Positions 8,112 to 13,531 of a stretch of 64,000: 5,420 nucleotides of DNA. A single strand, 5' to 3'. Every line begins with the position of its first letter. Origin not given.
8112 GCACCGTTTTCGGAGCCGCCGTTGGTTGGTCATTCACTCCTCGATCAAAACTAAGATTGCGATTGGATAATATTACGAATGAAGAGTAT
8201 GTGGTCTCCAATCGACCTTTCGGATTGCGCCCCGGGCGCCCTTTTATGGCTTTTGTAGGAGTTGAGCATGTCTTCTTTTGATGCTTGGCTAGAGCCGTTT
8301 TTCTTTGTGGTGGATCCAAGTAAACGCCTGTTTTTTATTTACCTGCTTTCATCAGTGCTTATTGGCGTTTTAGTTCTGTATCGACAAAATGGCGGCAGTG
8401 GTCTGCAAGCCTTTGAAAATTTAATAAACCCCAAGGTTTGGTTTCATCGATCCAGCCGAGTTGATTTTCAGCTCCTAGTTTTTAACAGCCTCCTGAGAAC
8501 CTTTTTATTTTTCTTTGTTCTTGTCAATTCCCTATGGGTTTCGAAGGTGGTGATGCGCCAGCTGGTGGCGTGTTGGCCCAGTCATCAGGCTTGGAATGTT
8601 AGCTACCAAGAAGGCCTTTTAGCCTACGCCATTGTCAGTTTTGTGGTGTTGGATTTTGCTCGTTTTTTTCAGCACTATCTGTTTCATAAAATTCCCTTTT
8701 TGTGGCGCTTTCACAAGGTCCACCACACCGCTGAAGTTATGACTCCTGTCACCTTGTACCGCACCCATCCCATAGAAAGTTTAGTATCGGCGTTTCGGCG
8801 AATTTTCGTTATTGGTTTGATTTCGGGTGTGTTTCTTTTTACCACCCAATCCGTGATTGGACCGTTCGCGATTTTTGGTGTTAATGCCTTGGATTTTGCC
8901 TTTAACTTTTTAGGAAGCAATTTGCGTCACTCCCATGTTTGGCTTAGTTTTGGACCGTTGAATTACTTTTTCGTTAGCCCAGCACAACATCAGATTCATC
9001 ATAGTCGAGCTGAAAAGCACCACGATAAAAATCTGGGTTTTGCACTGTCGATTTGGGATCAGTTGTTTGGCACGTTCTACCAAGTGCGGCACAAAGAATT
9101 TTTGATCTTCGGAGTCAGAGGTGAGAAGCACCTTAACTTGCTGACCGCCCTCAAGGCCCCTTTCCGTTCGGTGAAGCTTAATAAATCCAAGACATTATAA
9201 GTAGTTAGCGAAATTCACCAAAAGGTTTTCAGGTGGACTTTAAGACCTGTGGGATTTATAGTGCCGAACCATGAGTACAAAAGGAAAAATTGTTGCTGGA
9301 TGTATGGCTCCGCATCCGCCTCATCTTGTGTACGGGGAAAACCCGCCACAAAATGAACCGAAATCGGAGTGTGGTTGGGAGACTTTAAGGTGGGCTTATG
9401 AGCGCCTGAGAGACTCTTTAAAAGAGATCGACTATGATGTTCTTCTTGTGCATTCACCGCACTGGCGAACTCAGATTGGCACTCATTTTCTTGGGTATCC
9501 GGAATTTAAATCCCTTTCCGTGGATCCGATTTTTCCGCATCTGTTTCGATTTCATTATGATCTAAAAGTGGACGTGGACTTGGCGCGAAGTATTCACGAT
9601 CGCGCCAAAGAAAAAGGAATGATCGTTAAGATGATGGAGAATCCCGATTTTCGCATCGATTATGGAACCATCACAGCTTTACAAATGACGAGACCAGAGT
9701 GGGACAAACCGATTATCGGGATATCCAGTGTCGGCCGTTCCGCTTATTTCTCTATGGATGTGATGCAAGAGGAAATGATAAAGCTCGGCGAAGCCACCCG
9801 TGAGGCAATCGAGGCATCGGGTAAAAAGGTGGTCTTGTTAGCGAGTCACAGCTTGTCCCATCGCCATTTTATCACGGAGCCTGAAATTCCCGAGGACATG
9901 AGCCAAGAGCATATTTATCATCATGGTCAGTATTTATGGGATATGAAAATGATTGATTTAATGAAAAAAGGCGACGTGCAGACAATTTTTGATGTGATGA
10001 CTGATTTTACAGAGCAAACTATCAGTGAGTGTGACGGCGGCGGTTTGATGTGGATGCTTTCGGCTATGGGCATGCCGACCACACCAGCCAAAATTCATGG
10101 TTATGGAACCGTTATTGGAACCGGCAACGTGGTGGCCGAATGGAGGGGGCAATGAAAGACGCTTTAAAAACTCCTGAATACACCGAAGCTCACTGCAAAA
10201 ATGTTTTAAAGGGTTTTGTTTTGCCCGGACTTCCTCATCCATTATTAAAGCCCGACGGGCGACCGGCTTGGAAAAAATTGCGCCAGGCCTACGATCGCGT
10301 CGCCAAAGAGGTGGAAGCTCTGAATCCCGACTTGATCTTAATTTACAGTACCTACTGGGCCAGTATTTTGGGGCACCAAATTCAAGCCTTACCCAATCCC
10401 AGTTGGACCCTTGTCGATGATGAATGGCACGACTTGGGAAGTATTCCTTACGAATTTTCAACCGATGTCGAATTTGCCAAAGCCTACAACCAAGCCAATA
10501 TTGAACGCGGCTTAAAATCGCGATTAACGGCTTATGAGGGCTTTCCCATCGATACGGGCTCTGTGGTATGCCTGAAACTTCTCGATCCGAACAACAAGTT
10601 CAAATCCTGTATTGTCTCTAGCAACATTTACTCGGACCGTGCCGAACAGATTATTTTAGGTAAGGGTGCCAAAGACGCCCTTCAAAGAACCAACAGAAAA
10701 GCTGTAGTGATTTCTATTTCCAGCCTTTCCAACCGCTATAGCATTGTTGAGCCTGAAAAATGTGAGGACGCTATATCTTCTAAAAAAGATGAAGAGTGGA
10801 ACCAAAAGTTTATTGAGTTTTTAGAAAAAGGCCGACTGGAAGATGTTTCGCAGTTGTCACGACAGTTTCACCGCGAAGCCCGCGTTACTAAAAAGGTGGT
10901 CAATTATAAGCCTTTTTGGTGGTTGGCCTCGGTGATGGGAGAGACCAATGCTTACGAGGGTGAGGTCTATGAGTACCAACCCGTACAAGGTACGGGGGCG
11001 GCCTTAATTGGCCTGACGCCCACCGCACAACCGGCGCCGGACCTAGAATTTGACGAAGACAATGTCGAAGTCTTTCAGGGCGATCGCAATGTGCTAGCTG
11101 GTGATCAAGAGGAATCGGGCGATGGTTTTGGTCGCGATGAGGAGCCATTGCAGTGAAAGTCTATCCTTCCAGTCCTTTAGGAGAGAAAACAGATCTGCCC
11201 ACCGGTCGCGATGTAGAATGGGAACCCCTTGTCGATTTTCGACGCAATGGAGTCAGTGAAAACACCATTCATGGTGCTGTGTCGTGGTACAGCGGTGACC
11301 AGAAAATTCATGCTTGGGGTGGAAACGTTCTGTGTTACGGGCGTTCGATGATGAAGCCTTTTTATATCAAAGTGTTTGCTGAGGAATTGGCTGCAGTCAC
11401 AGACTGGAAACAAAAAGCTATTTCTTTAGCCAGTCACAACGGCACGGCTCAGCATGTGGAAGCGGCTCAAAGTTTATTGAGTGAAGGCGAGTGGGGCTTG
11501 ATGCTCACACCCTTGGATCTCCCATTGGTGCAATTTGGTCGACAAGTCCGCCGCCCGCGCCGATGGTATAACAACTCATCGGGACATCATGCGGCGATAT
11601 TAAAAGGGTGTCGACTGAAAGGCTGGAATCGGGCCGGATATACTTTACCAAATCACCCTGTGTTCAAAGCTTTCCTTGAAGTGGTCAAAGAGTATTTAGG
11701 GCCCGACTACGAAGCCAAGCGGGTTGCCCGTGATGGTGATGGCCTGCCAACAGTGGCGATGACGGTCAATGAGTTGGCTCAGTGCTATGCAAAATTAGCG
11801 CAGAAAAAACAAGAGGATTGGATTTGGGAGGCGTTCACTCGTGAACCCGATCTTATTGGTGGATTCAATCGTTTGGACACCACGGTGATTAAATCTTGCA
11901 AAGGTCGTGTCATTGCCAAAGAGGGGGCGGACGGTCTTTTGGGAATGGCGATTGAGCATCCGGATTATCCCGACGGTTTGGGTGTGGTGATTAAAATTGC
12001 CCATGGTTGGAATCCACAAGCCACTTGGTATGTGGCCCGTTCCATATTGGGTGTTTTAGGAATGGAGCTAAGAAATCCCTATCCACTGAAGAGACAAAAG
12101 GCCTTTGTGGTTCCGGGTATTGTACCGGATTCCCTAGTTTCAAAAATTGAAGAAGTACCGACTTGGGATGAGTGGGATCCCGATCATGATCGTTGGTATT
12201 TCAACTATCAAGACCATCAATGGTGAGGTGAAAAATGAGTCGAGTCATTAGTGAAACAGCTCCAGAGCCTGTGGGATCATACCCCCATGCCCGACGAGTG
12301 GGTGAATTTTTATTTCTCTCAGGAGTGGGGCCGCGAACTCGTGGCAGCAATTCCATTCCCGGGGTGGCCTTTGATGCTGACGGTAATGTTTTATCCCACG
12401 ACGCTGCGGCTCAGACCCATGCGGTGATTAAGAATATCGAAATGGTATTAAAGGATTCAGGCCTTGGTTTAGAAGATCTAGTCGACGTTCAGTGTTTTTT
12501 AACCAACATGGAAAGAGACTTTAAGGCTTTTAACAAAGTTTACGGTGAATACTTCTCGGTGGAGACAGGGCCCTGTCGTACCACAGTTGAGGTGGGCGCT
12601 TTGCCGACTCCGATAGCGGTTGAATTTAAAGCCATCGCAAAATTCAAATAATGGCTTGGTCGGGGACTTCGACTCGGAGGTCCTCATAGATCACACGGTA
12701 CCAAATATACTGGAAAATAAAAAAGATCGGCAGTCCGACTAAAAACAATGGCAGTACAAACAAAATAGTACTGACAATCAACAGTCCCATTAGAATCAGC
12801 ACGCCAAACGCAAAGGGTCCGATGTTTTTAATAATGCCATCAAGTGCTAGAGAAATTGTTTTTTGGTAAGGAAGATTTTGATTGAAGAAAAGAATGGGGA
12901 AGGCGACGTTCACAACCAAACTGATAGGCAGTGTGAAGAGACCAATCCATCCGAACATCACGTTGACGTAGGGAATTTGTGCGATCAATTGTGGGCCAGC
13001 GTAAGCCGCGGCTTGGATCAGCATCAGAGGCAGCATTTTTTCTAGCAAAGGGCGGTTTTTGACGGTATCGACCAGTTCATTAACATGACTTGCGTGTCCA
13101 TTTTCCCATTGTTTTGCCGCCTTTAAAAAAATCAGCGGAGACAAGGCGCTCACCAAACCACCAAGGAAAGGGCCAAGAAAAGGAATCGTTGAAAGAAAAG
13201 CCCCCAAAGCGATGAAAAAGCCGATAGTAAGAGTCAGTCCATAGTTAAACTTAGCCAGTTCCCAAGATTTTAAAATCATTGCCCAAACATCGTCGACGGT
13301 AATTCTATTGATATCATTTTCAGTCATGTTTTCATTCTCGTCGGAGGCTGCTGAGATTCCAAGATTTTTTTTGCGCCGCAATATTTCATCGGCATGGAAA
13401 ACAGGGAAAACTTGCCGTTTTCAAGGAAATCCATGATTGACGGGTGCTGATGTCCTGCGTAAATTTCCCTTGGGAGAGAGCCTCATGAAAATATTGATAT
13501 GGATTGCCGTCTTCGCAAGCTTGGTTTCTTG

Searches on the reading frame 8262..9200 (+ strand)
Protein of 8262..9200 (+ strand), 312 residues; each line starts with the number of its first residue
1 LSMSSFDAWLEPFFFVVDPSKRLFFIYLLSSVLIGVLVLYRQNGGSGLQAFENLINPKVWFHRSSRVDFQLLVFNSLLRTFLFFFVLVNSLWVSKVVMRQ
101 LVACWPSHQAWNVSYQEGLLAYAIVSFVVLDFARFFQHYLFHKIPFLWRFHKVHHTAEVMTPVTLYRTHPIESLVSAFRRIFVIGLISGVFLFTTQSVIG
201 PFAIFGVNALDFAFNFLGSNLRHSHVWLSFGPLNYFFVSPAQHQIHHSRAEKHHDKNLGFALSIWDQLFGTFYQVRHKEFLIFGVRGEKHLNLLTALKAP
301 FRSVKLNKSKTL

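Call 62: search_protein_families(library=pfam, proteins=[window:8262-9200:+], max_evalue=0.00001)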
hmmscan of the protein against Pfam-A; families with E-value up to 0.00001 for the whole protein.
window:8262-9200:+ (312 aa): 1 family
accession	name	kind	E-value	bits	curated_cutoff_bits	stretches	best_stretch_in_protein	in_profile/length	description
PF04116.19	FA_hydroxylase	-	1.7e-22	80.7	31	1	124-271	2-132/132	Fatty acid hydroxylase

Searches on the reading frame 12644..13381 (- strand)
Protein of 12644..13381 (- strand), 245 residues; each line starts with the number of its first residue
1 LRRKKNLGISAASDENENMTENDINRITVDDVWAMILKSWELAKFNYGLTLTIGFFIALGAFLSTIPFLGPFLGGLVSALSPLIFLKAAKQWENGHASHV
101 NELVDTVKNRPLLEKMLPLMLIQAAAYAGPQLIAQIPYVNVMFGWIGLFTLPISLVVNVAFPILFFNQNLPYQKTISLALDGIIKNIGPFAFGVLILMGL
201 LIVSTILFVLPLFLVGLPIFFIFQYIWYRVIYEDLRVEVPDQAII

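Call 21: search_protein_families(library=pfam, proteins=[window:12644-13381:-], max_evalue=0.01)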
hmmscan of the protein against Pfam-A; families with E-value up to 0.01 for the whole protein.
window:12644-13381:- (245 aa): 1 family
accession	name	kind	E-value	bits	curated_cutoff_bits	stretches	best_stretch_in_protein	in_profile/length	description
PF24838.2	8xMP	-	0.0084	16.4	30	1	45-150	22-132/136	Octameric membrane protein family (8xMP)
